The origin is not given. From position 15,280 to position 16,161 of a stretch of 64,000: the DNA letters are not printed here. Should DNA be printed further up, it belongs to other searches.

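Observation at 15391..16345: Resolvase/invertase gene enclosed by 33-bp inverted repeats, with a third repeat copy (plus 180 bp of flanking identity) 4 kb away disrupting a dcm gene; central spacer of the module is inverted between copies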

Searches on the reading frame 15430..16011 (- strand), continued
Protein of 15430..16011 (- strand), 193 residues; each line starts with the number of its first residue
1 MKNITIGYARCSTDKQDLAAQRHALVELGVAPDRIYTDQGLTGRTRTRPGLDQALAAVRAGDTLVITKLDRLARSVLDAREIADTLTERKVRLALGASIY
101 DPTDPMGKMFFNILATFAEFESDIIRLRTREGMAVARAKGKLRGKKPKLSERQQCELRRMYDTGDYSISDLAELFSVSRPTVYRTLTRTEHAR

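Call 41: search_protein_families(library=ncbifam, proteins=[L011:1085-2566:-, L011:255-1088:-, window:15430-16011:-, L011:3472-4122:+, L011:4214-4681:+], max_evalue=0.001)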
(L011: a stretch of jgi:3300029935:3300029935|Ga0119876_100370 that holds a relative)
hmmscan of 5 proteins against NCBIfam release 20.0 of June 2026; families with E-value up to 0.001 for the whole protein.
L011:1085-2566:- (493 aa): 5 families
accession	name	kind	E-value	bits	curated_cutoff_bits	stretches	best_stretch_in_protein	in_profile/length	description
NF033577.2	transpos_IS481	equivalog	5.3e-32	111.5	224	1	28-342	2-282/284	IS481 family transposase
NF033516.0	transpos_IS3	equivalog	9.4e-18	64.6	160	1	87-339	134-364/369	IS3 family transposase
NF033546.1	transpos_IS21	equivalog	2e-10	40.7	160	1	33-347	2-285/294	IS21 family transposase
NF033594.2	transpos_ISNCY_2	equivalog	4.1e-10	39.4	250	1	37-296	8-254/368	ISNCY family transposase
NF033545.0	transpos_IS630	equivalog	7.6e-05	22.3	100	1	37-111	10-88/299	IS630 family transposase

L011:255-1088:- (277 aa): 2 families
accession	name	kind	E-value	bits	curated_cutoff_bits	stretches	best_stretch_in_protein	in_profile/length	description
TIGR03015.1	pepcterm_ATPase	hypoth_equivalog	3.9e-05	23.2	324.5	1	135-259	125-254/269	XrtA/PEP-CTERM system-associated ATPase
TIGR00635.1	ruvB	equivalog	0.0004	19.5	299.05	0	182-273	146-231/305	Holliday junction branch migration DNA helicase RuvB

window:15430-16011:- (193 aa): 11 families
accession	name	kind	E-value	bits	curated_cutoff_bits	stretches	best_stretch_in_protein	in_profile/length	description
NF041201.1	recomb_XisF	equivalog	1.8e-23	83.2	375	1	6-146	2-146/465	fdxN element excision recombinase XisF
NF009949.0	PRK13413.1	equivalog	6.6e-14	52.1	272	1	6-190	3-197/203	master DNA invertase Mpi family serine-type recombinase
NF047343.1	SCCmet_CcrB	equivalog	4.5e-10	38.8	900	1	34-140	47-155/542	cassette chromosome recombinase CcrB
NF047344.1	SCCmet_CcrA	equivalog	4.6e-09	35.9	700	1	5-142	4-148/442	cassette chromosome recombinase CcrA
NF001068.0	PRK00118.1-4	equivalog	1.4e-05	25.6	125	1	147-191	18-61/113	putative DNA-binding protein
NF045758.2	YlxM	equivalog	3.5e-05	23.8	80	1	149-191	17-58/72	YlxM family DNA-binding protein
NF001071.0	PRK00118.2-1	equivalog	4.8e-05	23.8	160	1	152-191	21-60/117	putative DNA-binding protein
NF001070.0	PRK00118.1-6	equivalog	0.00022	21.5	117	1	152-190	21-59/110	putative DNA-binding protein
NF001066.0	PRK00118.1-1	equivalog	0.00023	21.5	147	1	153-191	23-61/110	putative DNA-binding protein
NF001067.0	PRK00118.1-2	equivalog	0.00046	20.6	156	1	149-189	23-62/110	putative DNA-binding protein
NF053881.1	TransRegDeoRBac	equivalog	0.00078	18.7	420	0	151-189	6-44/311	DNA-binding transcriptional repressor DeoR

L011:3472-4122:+ (216 aa): 0 families

L011:4214-4681:+ (155 aa): 0 families
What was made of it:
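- Tried and rejected: NCBIfam has no model specific for this transposase or ATPase (call 41).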

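Call 49: search_dna_similar(query=L011:1085-2566:-, collection=plasmids, mode=protein, rows=spread, max_rows=40)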
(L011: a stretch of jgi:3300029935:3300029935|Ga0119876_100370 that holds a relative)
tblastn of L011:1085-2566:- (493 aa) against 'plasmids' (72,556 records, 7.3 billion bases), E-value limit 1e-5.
Records with a match: 4900; places in all: 5389; records where one place covers at least 80% of the query: 1604.
Best place of each record, by identity: 60-80% 29; <60% 4871.
By first word of the organism name: Klebsiella 1162; Escherichia 747; Staphylococcus 438; Salmonella 385; Enterobacter 251; Enterococcus 186; Acinetobacter 128; Pseudomonas 115; Streptomyces 105; Pseudosulfitobacter 101; and 199 more.
By predicted mobility (MOB-suite, as given by PLSDB): conjugative 2665; mobilizable 1190; non-mobilizable 1045.
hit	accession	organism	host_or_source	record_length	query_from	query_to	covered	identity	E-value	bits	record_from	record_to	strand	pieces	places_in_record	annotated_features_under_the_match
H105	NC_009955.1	Dinoroseobacter shibae DFL 12 = DSM 16493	-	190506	1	490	99%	64.3%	0e+0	634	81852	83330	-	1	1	Mu transposase C-terminal domain-containing protein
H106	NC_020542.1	Sphingomonas sp. MM-1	-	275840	25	490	95%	49.1%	2e-122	402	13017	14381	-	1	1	Mu transposase C-terminal domain-containing protein | AAA family ATPase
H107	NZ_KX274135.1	Staphylococcus arlettae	chicken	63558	14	490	97%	43.3%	4e-72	431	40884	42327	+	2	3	recombinase family protein | AAA family ATPase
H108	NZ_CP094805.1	Staphylococcus arlettae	Camel,nasal swab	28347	14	490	97%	42.7%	8e-126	411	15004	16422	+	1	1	Mu transposase C-terminal domain-containing protein | recombinase family protein | AAA family ATPase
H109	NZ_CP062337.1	Staphylococcus aureus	Homo sapiens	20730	14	490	97%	41.9%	5e-72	429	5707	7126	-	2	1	recombinase family protein | AAA family ATPase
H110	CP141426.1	Staphylococcus aureus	Homo sapiens,clinical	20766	14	452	89%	44.5%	1e-126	413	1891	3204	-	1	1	none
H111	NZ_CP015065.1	Mesorhizobium ciceri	Astragalus pelecinus,Pure Sample,Plant ...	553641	11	412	82%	30.3%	6e-39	158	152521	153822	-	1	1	Mu transposase C-terminal domain-containing protein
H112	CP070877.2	Pseudosulfitobacter pseudonitzschiae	Skeletonema costatum,The surface ...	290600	32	416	78%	28.6%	5e-31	135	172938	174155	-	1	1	Mu transposase C-terminal domain-containing protein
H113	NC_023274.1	Pseudomonas putida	-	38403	17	413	81%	27.2%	4e-21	104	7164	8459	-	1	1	Mu transposase C-terminal domain-containing protein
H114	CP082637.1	Salmonella enterica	ground turkey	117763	17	413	81%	27.2%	4e-21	104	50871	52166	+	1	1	DDE-type integrase/transposase/recombinase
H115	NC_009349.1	Aeromonas salmonicida subsp. salmonicida A449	-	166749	17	413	81%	27.2%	4e-21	104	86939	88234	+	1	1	Mu transposase C-terminal domain-containing protein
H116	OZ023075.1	Escherichia coli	hen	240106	17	413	81%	27.2%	4e-21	104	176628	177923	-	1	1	tniA: transposase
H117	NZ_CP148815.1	Salmonella enterica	Chicken,single cell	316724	17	413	81%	27.2%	4e-21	104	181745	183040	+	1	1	Mu transposase C-terminal domain-containing protein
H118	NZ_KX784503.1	Citrobacter freundii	Homo sapiens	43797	17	413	81%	27.2%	5e-21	104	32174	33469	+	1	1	DDE-type integrase/transposase/recombinase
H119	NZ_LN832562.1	Paracoccus aminovorans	-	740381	20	413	80%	25.9%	4e-16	89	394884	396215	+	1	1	Mu transposase C-terminal domain-containing protein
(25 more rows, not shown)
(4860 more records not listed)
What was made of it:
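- On Tn5053/Tn402 family: Identity to TniA of Tn402-type elements is 27% (call 49).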

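Call 50: get_annotated_region(hit=H108, flank=5000)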
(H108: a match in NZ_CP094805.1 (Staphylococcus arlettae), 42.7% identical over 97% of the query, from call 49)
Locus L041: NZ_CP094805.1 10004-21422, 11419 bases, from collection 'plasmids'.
description: Staphylococcus arlettae strain IVB6235 plasmid unnamed2, complete sequence
organism: Staphylococcus arlettae (NCBI taxid 29378)
taxonomy: Bacteria; Bacillota; Bacilli; Bacillales; Staphylococcaceae; Staphylococcus; Staphylococcus arlettae
host: -; source: Camel,nasal swab; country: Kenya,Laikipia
typing (MOB-suite, as given by PLSDB): mobilizable; replicon rep_cluster_1110; relaxase MOBP
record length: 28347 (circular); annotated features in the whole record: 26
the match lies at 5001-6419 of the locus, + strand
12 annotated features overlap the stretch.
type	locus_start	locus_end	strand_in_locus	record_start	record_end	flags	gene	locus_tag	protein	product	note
CDS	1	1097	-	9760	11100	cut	-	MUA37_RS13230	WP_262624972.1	helix-turn-helix transcriptional regulator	-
CDS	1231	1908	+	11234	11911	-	-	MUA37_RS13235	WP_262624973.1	hypothetical protein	-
CDS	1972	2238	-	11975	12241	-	-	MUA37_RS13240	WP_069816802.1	Txe/YoeB family addiction module toxin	GO:0008219 - cell death [Evidence IEA]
CDS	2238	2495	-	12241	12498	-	-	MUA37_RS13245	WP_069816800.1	type II toxin-antitoxin system Phd/YefM family antitoxin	-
CDS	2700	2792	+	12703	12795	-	-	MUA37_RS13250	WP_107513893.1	type I toxin-antitoxin system Fst family toxin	-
CDS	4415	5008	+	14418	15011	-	-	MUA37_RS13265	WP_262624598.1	recombinase family protein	GO:0006310 - DNA recombination [Evidence IEA]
CDS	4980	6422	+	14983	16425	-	-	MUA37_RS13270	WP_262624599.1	Mu transposase C-terminal domain-containing protein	-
CDS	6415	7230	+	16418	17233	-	-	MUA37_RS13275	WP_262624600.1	AAA family ATPase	-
CDS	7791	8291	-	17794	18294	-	-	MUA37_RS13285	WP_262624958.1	hypothetical protein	-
CDS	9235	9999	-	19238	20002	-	-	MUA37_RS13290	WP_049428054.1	lantibiotic immunity ABC transporter MutE/EpiE family permease subunit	-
CDS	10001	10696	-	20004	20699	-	-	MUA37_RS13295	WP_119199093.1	lantibiotic protection ABC transporter ATP-binding protein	-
CDS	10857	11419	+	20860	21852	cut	-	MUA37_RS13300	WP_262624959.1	YdcF family protein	-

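Call 51: get_annotated_region(hit=H109, flank=5500)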
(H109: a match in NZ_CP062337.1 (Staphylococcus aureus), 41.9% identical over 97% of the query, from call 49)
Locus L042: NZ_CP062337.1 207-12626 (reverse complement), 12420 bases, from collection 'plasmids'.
description: Staphylococcus aureus strain NAS_NP_161 plasmid unnamed, complete sequence
organism: Staphylococcus aureus (NCBI taxid 1280)
taxonomy: Bacteria; Bacillota; Bacilli; Bacillales; Staphylococcaceae; Staphylococcus; Staphylococcus aureus
host: -; source: Homo sapiens; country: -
typing (MOB-suite, as given by PLSDB): mobilizable; replicon rep_cluster_1733,rep_cluster_2214; relaxase MOBV
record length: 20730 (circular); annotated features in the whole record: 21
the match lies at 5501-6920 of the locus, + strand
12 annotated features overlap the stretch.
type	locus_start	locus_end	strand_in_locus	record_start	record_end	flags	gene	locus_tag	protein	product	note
CDS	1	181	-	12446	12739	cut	-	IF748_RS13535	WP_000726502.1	lactococcin 972 family bacteriocin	-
CDS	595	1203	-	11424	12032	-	-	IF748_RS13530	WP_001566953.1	recombinase family protein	GO:0006310 - DNA recombination [Evidence IEA]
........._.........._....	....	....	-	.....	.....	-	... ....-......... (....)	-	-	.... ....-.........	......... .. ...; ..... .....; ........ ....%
predicted_resistance_gene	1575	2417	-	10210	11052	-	blaZ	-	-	penicillin-hydrolyzing class A beta-lactamase BlaZ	predicted by amrfinderplus; class BETA-LACTAM; identity 100.0%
predicted_resistance_gene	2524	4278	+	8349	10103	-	blaR1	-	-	beta-lactam sensor/signal transducer BlaR1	predicted by amrfinderplus; class BETA-LACTAM; identity 95.56%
predicted_resistance_gene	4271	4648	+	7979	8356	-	blaI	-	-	penicillinase repressor BlaI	predicted by amrfinderplus; class BETA-LACTAM; identity 99.21%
CDS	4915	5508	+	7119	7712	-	-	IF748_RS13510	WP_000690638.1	recombinase family protein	GO:0006310 - DNA recombination [Evidence IEA]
CDS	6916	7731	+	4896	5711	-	-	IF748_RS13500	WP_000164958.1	AAA family ATPase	-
CDS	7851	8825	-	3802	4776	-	-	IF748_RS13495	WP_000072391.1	DUF4062 domain-containing protein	-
CDS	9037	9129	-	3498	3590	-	-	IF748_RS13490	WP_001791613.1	type I toxin-antitoxin system Fst family toxin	-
CDS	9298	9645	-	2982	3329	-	-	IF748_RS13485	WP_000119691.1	metalloregulator ArsR/SmtB family transcription factor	GO:0006355 - regulation of DNA-templated transcription [Evidence IEA]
predicted_resistance_gene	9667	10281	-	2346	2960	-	cadD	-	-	cadmium resistance transporter CadD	predicted by amrfinderplus; class CADMIUM; identity 99.51%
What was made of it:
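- On Tn552-like transposon: Gene orientation differs from Tn552 (call 51).
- It is 27% identical to Tn402/Tn5053 TniA (calls 49-51). The resolvase gene is divergent from the transposase gene, whereas bin is co-directional with p480 in Tn552 (call 51).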

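Call 55: find_homologous_proteins(query=L011:1085-2566:-, max_evalue=1e-50)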
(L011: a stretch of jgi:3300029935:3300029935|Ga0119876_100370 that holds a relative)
Query L011:1085-2566:- (493 aa): 4927 proteins with E <= 1e-50 among 8000 candidates; the best 120 are listed.
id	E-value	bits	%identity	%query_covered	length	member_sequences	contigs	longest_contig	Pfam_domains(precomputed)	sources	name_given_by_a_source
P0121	0.0e+0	1084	98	100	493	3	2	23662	PF00665.33,PF09299.18,PF13565.13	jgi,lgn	jgi:putative transposase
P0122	2.9e-230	783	69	99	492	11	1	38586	PF00665.33,PF09299.18,PF13384.13,PF13551.13,PF13518.13,PF13565.13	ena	-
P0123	5.2e-228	776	69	99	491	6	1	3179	PF00665.33,PF09299.18,PF13384.13,PF13518.13,PF13683.13,PF13565.13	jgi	-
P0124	1.0e-226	771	69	99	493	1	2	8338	PF00665.33,PF09299.18,PF13384.13,PF13551.13,PF13518.13,PF13565.13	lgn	-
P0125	1.7e-225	767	69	99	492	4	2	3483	PF00665.33,PF09299.18,PF13551.13,PF13565.13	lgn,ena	-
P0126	4.8e-225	766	69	99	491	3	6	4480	PF00665.33,PF09299.18,PF13518.13,PF13683.13,PF13565.13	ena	-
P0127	3.0e-223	760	69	99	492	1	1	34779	PF00665.33,PF09299.18,PF13518.13,PF13683.13,PF13565.13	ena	-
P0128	8.5e-223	758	67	99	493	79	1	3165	PF00665.33,PF09299.18,PF13551.13,PF13518.13,PF13683.13,PF13565.13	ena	-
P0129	4.3e-220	750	67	99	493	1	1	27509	PF00665.33,PF09299.18,PF13384.13,PF13551.13,PF13518.13,PF13565.13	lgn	-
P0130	5.6e-219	746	66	99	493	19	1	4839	PF00665.33,PF09299.18,PF13551.13,PF13518.13,PF13565.13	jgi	-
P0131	1.2e-218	745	67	99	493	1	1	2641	PF00665.33,PF09299.18,PF13565.13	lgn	-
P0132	9.2e-218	742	66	99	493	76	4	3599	PF00665.33,PF09299.18,PF13551.13,PF13518.13,PF13565.13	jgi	jgi:putative transposase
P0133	2.4e-216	737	66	99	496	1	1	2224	PF00665.33,PF09299.18,PF13565.13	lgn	-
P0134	1.9e-213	728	65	99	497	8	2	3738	PF00665.33,PF09299.18,PF13565.13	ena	-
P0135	1.2e-212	725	67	95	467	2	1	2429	PF00665.33,PF09299.18,PF13384.13,PF13551.13,PF13518.13,PF13565.13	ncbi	ncbi:MAG: Mu transposase C-terminal domain-containing protein, partial [Bauldia litoralis]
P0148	1.6e-202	692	66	94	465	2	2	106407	PF00665.33,PF09299.18,PF13518.13,PF13565.13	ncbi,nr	ncbi:DDE-type integrase/transposase/recombinase [Haematospirillum sp. H4485]|nr:DDE-type integrase/t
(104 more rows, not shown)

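Call 56: find_encoding_contigs(protein=P0148, flank=6000, max_places=4)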
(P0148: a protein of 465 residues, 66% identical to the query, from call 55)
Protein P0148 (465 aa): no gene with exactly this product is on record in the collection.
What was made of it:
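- Tried and rejected: The H4485 full-length transposase P0148 could not be located on a contig by exact look-up (call 56).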

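Call 61: find_encoding_contigs(protein=P0002, flank=3000, max_places=5)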
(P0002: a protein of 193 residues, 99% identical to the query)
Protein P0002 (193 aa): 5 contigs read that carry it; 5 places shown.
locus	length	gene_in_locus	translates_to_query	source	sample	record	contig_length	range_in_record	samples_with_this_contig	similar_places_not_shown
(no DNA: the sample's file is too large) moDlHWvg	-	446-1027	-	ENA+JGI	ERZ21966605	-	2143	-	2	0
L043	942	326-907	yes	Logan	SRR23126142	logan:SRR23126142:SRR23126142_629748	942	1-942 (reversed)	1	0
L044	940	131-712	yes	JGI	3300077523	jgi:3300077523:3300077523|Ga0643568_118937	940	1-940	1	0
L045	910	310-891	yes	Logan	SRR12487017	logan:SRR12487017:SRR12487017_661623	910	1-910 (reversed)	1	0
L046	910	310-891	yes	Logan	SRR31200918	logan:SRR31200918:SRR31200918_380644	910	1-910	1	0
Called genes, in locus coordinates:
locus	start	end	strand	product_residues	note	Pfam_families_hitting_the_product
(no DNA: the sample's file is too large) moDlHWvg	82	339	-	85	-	-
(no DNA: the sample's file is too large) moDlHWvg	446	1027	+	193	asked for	PF00239:Resolvase, PF02796:HTH_7, PF04297:UPF0122 (faint)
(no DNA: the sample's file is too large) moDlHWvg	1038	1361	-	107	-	PF00145:DNA_methylase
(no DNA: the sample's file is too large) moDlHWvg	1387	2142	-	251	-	?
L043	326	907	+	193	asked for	PF00239:Resolvase, PF02796:HTH_7, PF04297:UPF0122 (faint)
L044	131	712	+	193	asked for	PF00239:Resolvase, PF02796:HTH_7, PF04297:UPF0122 (faint)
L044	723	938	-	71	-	?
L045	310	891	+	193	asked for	PF00239:Resolvase, PF02796:HTH_7, PF04297:UPF0122 (faint)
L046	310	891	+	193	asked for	PF00239:Resolvase, PF02796:HTH_7, PF04297:UPF0122 (faint)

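Call 62: find_encoding_contigs(protein=P0004, flank=3000, max_places=5)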
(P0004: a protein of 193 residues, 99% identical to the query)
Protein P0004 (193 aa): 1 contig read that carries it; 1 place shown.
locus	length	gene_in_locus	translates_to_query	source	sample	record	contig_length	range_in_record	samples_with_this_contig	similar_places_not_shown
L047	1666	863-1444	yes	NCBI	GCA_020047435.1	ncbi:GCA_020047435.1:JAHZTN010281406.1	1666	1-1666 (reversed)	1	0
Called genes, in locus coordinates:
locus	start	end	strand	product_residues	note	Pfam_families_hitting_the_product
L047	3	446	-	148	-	?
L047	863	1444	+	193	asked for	PF00239:Resolvase, PF02796:HTH_7, PF04297:UPF0122 (faint)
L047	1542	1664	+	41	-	?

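Call 67: search_solved_structures(query=window:15430-16011:-, max_evalue=0.00001)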
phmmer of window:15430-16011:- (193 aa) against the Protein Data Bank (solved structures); distinct sequences matched with E-value up to 0.00001: 16.
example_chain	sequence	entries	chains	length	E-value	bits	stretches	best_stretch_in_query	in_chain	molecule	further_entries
4m6f_A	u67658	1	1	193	3.3e-29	105.3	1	5-184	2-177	DNA-invertase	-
3uj3_X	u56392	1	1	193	7.2e-28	100.9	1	5-184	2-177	DNA-invertase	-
2gm4_A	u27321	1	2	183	1.1e-22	84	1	6-187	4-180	Transposon gamma-delta resolvase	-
1gdt_A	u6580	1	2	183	2.7e-21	79.5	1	6-187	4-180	PROTEIN (GAMMA DELTA RESOLVASE)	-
1zr2_A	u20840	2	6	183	4.2e-21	78.9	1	6-187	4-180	Transposon gamma-delta resolvase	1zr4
5cy1_A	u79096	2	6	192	1.8e-18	70.3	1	6-187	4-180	Transposon Tn3 resolvase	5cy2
1gdr_A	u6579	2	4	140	6.9e-17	65.1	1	6-141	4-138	GAMMA DELTA-RESOLVASE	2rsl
2gm5_A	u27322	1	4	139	2e-14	57.1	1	6-134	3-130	Transposon gamma-delta resolvase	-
2r0q_C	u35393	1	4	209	1.3e-11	48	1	5-185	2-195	Putative transposon Tn552 DNA-invertase bin3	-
1ght_A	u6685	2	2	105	2.1e-11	47.3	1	6-83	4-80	TRANSPOSON GAMMA-DELTA RESOLVASE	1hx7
3bvp_A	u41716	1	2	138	4e-10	43.1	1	28-123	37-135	TP901-1 Integrase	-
5c35_A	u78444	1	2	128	5.7e-07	32.9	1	5-96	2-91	Recombinase Sin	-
3pkz_A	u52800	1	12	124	2.5e-06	30.8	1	5-95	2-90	Recombinase Sin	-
5c31_A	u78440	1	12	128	2.7e-06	30.6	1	5-95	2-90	Sin, putative plasmid resolvase dimer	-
5c34_B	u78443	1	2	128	2.7e-06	30.6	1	5-95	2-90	Putative transposon Tn552 DNA-invertase bin3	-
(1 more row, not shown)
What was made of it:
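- Closest known: Hin/Gin/Cin/Pin invertible segments. Same: The protein is about as similar to Gin as to the resolvases (call 67).
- The resolvase scores slightly better against Gin invertase than against gamma-delta resolvase in the PDB (105 vs 84 bits, call 67). The protein scores slightly better against Gin than against gamma-delta resolvase (call 67).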
